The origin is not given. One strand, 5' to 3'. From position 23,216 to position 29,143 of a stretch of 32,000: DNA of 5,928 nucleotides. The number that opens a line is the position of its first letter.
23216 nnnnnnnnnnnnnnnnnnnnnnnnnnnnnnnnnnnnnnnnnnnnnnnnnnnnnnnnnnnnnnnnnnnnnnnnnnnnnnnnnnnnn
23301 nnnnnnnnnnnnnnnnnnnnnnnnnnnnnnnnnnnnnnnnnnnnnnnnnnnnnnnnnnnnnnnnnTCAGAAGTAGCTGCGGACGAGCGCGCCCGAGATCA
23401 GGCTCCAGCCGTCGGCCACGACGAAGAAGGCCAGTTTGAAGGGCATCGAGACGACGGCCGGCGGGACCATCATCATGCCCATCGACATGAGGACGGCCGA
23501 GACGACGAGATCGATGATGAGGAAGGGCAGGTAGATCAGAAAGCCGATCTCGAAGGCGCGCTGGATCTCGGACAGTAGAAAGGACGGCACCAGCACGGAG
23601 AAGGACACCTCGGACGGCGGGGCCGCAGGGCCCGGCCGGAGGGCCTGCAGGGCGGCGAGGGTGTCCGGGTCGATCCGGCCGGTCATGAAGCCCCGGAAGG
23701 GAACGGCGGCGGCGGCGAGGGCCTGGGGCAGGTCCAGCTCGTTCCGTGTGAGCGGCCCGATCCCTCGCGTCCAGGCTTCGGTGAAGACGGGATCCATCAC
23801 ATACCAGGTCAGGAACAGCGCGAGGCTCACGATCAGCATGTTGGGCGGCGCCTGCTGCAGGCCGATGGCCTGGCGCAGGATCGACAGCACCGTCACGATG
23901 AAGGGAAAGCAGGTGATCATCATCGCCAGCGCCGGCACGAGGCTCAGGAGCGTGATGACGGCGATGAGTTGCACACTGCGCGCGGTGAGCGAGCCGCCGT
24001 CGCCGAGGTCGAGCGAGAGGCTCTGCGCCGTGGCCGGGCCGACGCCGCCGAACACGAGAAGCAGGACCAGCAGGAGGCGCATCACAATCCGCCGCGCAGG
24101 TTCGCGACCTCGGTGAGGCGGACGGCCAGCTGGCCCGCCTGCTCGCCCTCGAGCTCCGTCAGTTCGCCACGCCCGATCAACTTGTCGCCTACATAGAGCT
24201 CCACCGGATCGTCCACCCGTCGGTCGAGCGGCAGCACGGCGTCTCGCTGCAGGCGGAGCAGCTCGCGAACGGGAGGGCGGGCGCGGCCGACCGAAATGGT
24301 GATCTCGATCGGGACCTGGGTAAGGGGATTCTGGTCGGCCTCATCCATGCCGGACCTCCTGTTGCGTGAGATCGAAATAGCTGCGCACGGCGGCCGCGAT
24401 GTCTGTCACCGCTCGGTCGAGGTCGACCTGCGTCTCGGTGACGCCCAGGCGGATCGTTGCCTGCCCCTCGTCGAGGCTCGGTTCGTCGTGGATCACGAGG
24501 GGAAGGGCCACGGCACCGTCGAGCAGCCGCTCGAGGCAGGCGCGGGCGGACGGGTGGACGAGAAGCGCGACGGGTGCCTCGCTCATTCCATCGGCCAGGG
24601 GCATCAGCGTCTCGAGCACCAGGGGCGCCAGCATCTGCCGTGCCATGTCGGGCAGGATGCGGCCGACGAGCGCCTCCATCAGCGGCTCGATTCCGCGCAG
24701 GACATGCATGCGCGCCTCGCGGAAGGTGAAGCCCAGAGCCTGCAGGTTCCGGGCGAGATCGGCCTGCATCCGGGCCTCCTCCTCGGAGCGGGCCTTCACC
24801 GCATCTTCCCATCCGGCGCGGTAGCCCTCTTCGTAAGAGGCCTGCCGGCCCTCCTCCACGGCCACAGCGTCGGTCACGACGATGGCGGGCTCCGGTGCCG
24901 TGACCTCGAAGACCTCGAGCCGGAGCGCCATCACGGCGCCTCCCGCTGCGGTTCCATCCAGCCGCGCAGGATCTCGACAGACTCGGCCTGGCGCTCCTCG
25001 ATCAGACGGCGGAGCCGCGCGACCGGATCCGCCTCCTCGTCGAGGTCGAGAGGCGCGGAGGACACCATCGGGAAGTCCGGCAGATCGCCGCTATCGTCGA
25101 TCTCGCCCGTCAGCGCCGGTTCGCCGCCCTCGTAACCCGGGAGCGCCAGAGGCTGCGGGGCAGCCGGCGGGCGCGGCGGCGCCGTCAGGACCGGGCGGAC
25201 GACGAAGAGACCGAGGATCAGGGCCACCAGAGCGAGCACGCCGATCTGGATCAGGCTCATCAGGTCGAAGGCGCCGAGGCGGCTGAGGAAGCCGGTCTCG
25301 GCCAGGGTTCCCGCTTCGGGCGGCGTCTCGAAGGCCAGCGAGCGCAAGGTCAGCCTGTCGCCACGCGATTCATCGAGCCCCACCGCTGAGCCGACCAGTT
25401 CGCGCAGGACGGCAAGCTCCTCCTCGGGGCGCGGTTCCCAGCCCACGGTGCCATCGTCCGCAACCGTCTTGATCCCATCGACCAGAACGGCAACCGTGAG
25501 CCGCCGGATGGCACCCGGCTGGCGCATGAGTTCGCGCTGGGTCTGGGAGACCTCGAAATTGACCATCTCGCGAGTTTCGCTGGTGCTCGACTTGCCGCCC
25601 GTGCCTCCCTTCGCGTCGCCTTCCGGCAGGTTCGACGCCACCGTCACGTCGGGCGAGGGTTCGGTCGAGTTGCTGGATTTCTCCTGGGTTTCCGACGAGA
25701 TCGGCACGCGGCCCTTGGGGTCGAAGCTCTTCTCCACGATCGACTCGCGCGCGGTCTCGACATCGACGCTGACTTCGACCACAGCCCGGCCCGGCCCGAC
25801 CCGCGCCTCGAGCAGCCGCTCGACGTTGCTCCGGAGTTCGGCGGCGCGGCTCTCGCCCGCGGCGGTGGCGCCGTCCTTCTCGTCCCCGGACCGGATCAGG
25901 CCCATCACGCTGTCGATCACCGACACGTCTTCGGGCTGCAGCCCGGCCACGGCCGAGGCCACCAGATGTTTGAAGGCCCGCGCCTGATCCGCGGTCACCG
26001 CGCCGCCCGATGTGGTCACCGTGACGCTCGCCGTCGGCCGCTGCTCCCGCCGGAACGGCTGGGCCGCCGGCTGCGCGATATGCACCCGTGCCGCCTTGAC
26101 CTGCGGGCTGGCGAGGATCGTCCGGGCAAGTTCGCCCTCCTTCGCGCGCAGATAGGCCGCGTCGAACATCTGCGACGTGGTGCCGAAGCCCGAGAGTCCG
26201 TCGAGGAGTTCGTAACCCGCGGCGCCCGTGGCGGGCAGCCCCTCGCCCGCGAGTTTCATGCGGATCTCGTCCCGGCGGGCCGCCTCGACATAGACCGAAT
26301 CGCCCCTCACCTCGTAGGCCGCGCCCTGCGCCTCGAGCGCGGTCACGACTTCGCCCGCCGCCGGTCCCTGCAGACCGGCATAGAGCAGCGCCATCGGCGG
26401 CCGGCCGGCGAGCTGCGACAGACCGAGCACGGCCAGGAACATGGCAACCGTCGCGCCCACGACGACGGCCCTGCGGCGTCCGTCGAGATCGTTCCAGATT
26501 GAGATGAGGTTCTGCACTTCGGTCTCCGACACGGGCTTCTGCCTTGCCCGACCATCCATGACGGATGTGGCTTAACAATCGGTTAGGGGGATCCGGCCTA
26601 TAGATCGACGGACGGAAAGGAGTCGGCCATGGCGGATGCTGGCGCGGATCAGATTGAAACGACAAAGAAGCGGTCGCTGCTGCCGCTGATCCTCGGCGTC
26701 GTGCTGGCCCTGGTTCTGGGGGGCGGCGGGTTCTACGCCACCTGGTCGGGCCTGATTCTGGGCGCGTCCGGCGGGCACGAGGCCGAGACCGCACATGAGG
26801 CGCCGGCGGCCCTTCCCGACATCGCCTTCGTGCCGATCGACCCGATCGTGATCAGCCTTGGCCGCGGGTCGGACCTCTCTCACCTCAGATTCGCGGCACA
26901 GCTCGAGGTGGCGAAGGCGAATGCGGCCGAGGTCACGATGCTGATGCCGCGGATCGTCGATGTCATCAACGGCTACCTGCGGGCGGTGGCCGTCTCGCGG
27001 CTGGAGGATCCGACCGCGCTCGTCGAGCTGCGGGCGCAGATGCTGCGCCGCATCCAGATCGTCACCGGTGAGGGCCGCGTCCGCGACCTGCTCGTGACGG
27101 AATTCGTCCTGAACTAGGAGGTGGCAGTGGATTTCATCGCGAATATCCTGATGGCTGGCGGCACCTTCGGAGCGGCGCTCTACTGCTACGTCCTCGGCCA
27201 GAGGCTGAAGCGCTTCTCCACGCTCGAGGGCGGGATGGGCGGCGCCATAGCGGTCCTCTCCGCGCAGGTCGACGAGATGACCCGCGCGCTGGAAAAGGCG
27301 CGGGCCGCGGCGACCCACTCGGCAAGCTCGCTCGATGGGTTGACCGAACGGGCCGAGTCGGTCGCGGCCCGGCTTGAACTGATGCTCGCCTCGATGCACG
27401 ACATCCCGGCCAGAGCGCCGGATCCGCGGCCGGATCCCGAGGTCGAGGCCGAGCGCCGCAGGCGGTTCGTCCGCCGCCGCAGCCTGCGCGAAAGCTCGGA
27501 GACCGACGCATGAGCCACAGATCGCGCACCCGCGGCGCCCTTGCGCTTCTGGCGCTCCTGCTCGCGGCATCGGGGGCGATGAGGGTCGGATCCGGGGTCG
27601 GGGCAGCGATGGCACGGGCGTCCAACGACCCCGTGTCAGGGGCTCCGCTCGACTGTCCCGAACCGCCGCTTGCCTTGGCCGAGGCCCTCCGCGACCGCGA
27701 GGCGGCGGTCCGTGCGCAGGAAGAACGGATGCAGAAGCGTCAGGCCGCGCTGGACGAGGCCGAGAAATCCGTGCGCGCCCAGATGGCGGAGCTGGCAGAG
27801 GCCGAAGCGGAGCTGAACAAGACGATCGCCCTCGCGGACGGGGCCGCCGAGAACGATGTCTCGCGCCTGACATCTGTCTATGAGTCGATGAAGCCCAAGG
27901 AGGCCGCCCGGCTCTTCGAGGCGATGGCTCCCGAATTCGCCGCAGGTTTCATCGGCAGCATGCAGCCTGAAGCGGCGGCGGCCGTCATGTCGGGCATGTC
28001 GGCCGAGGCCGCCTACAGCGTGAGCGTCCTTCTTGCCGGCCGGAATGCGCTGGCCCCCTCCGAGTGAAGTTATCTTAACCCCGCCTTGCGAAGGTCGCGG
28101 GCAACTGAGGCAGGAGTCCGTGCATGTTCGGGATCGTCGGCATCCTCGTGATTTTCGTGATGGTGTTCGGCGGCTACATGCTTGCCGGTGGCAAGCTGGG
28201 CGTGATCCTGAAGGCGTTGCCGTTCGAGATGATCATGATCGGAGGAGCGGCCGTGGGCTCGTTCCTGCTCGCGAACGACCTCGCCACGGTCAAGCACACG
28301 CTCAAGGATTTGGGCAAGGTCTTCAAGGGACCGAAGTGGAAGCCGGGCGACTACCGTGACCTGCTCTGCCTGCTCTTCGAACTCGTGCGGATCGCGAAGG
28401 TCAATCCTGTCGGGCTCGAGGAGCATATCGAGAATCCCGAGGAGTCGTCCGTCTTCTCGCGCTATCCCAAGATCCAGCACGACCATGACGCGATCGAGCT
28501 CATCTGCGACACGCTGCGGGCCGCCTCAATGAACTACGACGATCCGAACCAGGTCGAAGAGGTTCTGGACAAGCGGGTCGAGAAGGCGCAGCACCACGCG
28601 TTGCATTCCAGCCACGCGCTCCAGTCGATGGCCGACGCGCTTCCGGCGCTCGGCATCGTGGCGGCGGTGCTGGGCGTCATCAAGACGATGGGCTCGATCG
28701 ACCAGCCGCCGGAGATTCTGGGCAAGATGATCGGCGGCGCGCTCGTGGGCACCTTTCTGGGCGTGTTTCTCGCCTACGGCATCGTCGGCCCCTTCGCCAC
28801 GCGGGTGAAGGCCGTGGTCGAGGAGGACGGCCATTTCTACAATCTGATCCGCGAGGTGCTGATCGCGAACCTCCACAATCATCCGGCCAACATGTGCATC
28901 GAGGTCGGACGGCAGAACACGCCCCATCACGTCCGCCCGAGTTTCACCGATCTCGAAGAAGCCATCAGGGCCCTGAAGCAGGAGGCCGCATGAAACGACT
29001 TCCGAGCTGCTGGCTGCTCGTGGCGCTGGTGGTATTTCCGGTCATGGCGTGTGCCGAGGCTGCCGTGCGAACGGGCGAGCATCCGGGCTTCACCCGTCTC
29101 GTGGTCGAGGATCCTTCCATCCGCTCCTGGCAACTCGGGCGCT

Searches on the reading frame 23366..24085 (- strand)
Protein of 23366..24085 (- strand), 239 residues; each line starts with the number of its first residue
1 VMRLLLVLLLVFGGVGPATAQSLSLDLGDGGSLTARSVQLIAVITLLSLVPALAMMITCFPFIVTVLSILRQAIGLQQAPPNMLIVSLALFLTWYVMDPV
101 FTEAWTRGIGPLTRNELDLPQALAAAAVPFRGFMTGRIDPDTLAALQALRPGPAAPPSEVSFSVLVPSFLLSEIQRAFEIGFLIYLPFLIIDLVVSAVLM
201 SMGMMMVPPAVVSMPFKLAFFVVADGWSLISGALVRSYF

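Call 81: search_protein_families(library=pfam, proteins=[window:23366-24085:-], max_evalue=0.001)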
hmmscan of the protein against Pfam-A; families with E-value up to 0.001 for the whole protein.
window:23366-24085:- (239 aa): 1 family
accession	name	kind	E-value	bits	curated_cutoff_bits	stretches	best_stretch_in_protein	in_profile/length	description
PF00813.25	FliP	-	4.6e-69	232.6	26.9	1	43-234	1-191/191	FliP family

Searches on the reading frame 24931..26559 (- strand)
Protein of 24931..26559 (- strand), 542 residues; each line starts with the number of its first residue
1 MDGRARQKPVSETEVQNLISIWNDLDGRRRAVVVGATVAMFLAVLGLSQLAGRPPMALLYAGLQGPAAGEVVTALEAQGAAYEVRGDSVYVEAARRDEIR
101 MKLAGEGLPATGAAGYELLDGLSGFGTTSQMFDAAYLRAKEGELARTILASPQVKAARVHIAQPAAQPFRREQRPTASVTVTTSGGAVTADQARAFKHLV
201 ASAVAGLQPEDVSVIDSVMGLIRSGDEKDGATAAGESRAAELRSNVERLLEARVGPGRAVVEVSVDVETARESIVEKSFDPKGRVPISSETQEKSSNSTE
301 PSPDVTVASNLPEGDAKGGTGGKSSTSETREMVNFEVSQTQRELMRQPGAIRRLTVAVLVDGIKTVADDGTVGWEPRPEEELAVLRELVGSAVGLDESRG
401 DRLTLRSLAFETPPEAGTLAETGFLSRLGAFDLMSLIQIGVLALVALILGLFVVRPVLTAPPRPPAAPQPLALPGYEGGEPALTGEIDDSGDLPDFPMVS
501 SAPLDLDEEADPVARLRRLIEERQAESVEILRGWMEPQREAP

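Call 81: search_protein_families(library=pfam, proteins=[window:24931-26559:-], max_evalue=0.001)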
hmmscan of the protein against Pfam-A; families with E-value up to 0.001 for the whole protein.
window:24931-26559:- (542 aa): 2 families
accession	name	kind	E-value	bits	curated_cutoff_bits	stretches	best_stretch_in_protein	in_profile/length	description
PF01514.23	YscJ_FliF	-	3.2e-47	161.2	24.4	1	52-221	2-176/179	Secretory protein of YscJ/FliF family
PF08345.17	YscJ_FliF_C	-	4.4e-36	125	23.8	1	250-410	1-147/147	Flagellar M-ring protein C-terminal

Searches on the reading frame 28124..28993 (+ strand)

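Call 81: search_protein_families(library=pfam, proteins=[window:28124-28993:+], max_evalue=0.001)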
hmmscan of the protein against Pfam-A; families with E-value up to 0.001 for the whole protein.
window:28124-28993:+ (289 aa): 2 families
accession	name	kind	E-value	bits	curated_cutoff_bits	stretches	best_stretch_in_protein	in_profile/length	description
PF20560.3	MotA_N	-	1.8e-34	118.2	27.3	1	4-92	1-88/91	Motility protein A N-terminal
PF01618.21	MotA_ExbB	-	2.2e-14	53.7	22.9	1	136-234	19-120/127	MotA/TolQ/ExbB proton channel family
